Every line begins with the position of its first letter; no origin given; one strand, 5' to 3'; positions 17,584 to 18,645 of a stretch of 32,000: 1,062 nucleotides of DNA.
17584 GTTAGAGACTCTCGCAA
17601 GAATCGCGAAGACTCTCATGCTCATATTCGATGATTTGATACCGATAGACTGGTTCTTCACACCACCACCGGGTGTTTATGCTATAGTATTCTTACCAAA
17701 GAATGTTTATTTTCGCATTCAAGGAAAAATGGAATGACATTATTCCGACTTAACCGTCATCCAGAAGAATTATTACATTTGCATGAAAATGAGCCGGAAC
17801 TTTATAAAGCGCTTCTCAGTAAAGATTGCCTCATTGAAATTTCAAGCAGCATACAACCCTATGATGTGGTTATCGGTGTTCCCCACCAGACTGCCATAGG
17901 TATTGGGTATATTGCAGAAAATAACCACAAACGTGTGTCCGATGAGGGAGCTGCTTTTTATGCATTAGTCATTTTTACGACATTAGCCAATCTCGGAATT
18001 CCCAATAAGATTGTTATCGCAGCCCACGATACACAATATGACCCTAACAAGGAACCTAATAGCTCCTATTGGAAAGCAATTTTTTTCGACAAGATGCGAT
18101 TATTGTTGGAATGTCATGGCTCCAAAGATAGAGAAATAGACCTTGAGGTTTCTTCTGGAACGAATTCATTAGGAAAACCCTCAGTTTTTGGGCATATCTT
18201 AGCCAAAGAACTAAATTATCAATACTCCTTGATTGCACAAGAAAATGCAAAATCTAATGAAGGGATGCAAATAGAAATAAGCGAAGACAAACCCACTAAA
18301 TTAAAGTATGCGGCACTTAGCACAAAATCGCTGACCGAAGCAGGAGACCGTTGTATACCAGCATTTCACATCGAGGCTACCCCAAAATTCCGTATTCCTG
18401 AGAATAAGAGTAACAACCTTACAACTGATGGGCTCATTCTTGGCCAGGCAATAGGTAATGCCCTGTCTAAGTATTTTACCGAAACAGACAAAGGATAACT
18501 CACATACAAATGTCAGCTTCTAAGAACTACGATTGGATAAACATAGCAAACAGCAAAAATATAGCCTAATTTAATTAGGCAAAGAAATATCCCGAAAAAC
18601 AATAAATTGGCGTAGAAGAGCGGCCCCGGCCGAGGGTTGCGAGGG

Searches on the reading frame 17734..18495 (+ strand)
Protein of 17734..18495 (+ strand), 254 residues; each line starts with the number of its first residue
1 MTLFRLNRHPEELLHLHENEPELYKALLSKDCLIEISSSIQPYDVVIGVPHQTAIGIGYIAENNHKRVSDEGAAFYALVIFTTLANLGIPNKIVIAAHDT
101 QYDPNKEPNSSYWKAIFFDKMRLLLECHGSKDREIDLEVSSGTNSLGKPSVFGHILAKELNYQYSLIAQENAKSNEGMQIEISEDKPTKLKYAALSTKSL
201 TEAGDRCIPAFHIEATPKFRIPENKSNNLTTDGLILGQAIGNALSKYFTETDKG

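Call 3: search_protein_families(library=pfam, proteins=[window:17734-18495:+], max_evalue=10)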
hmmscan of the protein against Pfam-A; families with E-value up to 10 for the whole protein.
window:17734-18495:+ (254 aa): 1 family
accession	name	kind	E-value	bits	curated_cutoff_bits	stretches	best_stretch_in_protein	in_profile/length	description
PF24669.2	Ddi2_HDD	-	0.041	14.4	32.8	1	6-31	10-35/66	Ddi2 HDD domain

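Call 4: search_protein_families(library=padloc, proteins=[window:17734-18495:+], max_evalue=10)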
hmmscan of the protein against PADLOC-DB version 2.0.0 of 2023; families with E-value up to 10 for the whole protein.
window:17734-18495:+ (254 aa): 0 families

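Call 5: search_protein_families(library=ncbifam, proteins=[window:17734-18495:+], max_evalue=10)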
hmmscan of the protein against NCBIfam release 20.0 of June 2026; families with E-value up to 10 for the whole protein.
window:17734-18495:+ (254 aa): 0 families

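Call 95: search_protein_families(library=phrogs, proteins=[window:17734-18495:+], max_evalue=0.01)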
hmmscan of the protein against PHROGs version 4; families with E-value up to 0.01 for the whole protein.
window:17734-18495:+ (254 aa): 0 families
